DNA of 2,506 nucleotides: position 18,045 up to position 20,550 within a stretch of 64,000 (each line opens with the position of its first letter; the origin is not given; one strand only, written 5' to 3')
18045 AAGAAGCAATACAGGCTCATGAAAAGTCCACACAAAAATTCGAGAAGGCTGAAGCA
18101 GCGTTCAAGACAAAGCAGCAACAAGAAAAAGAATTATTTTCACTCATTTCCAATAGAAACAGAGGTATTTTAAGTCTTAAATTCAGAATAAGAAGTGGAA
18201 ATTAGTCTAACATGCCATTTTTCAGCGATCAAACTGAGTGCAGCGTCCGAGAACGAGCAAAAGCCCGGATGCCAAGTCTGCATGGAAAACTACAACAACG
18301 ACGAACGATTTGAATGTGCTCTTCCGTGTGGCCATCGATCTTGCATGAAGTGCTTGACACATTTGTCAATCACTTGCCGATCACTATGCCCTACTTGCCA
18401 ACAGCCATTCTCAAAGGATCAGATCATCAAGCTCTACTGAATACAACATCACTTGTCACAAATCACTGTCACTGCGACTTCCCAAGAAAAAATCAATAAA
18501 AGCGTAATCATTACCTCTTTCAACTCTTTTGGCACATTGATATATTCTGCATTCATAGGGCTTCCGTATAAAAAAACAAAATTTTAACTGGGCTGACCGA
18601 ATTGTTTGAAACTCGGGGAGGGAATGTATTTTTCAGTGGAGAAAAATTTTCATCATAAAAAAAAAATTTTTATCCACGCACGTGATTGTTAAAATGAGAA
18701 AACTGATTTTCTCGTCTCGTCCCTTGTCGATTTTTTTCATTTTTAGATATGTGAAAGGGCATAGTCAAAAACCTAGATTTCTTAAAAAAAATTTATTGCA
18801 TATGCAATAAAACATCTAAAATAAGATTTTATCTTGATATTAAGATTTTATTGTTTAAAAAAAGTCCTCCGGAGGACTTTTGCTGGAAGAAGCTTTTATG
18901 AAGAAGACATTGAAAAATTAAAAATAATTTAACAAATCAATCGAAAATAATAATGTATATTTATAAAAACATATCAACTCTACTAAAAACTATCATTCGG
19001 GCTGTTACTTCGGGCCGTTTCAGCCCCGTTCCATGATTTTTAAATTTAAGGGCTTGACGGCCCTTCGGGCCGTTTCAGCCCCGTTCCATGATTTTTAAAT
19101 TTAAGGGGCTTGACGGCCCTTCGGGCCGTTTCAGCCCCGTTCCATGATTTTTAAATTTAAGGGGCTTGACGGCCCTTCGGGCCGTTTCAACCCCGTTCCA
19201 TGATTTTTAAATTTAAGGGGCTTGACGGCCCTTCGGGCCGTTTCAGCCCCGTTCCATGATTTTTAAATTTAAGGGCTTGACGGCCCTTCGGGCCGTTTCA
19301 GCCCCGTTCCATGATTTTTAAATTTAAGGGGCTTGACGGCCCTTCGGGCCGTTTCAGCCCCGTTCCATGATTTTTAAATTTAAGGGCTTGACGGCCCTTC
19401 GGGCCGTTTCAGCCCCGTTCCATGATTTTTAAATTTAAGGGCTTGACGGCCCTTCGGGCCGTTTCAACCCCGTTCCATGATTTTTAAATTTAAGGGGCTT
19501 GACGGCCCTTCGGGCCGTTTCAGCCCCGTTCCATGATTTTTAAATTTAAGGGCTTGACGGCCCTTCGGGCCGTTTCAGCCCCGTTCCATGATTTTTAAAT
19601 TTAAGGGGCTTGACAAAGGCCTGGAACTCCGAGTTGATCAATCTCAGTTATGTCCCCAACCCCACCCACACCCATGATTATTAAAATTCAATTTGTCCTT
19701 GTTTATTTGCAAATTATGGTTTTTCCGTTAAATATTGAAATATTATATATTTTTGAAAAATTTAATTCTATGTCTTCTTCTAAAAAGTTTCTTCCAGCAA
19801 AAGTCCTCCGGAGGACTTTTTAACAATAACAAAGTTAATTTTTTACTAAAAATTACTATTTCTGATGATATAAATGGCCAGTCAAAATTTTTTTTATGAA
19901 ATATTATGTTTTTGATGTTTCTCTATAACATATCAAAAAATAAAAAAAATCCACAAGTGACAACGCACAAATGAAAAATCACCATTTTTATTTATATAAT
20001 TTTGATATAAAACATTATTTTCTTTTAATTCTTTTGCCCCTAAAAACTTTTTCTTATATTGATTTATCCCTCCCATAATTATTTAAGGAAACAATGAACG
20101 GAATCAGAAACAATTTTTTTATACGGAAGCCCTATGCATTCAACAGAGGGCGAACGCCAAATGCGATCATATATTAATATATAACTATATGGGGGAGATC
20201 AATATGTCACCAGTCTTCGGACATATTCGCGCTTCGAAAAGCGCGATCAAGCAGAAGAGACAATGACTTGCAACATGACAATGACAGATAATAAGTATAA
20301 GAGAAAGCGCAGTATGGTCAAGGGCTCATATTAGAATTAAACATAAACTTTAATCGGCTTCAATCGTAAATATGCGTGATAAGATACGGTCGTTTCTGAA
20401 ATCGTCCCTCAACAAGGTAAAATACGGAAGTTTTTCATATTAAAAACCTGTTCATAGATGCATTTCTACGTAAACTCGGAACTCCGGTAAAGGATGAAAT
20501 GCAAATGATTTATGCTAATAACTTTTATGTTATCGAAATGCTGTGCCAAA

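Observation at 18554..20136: Composite foldback-type element with nested inverted repeats around a hairpin satellite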

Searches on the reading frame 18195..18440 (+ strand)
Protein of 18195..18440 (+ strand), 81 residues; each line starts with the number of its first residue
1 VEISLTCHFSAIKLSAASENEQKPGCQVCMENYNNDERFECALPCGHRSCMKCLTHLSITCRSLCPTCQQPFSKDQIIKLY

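Call 13: search_protein_families(library=pfam, proteins=[window:18195-18440:+])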
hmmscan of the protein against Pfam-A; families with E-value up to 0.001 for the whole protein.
window:18195-18440:+ (81 aa): 6 families
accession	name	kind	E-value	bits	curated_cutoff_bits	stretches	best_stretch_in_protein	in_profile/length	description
PF13639.12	zf-RING_2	-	6.5e-06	26.8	27.3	1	26-69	3-44/44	Ring finger domain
PF13920.12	zf-C3HC4_3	-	1.2e-05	25.5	27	1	25-73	4-47/49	Zinc finger, C3HC4 type (RING finger)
PF14570.12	zf-RING_4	-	0.00013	22.1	27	1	26-72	1-47/48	RING/Ubox like zinc-binding domain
PF14634.12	zf-RING_5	-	0.00015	22.1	27.9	1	26-70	2-43/43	zinc-RING finger domain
PF00097.31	zf-C3HC4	-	0.00034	20.8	21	1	26-68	1-40/40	Zinc finger, C3HC4 type (RING finger)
PF13923.12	zf-C3HC4_2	-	0.00043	20.5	27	1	26-68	2-40/40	Zinc finger, C3HC4 type (RING finger)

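Call 38: find_homologous_proteins(query=window:18195-18440:+, max_evalue=0.001)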
Query window:18195-18440:+: no candidate shares three 5-residue words with the query. No homologue found.

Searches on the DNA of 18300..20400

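Call 32: search_rna_families(source=window, start=18300, end=20400, threshold=evalue, max_evalue=1)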
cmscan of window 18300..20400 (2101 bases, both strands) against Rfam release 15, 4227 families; matches with E-value up to 1: 3.
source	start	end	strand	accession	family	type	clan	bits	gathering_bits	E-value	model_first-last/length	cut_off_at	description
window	19108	19190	+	RF03817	mir-3836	Gene; miRNA;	-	31.4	100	0.0031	1-91/91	no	mir-3836 microRNA precursor family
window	19386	19467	+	RF03817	mir-3836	Gene; miRNA;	-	23.7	100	0.28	1-91/91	no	mir-3836 microRNA precursor family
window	18642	18758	-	RF02731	JA03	Gene; sRNA;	-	18.9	44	0.23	1-274/274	no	Aggregatibacter sRNA JA03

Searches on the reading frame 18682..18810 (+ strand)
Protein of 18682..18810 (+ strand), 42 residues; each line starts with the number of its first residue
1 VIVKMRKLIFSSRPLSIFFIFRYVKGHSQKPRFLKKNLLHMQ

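Call 48: search_protein_families(library=pfam, proteins=[window:18682-18810:+], max_evalue=1)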
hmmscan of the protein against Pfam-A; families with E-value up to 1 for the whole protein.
window:18682-18810:+ (42 aa): 0 families

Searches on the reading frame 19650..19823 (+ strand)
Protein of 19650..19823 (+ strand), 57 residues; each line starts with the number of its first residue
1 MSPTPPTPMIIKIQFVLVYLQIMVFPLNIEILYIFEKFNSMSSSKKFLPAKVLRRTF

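Call 21: find_encoding_contigs(protein=window:19650-19823:+, flank=3000, max_places=10)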
Protein window:19650-19823:+ (57 aa): no gene with exactly this product is on record in the collection.

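Call 48: search_protein_families(library=pfam, proteins=[window:19650-19823:+], max_evalue=1)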
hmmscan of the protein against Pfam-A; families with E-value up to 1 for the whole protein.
window:19650-19823:+ (57 aa): 0 families

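Call 55: search_protein_representatives(protein=window:19650-19823:+)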
Query: 57 residues. Proteins with E-value up to 0.001 (for the whole library): 0; up to 1e-10: 0; up to 1e-30: 0. The best 0 are listed.

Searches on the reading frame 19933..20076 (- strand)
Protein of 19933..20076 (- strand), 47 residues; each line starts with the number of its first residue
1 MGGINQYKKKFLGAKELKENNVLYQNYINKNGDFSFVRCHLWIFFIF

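Call 22: find_encoding_contigs(protein=window:19933-20076:-, flank=3000, max_places=10)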
Protein window:19933-20076:- (47 aa): no gene with exactly this product is on record in the collection.

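Call 48: search_protein_families(library=pfam, proteins=[window:19933-20076:-], max_evalue=1)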
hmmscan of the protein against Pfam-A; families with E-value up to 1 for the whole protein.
window:19933-20076:- (47 aa): 0 families
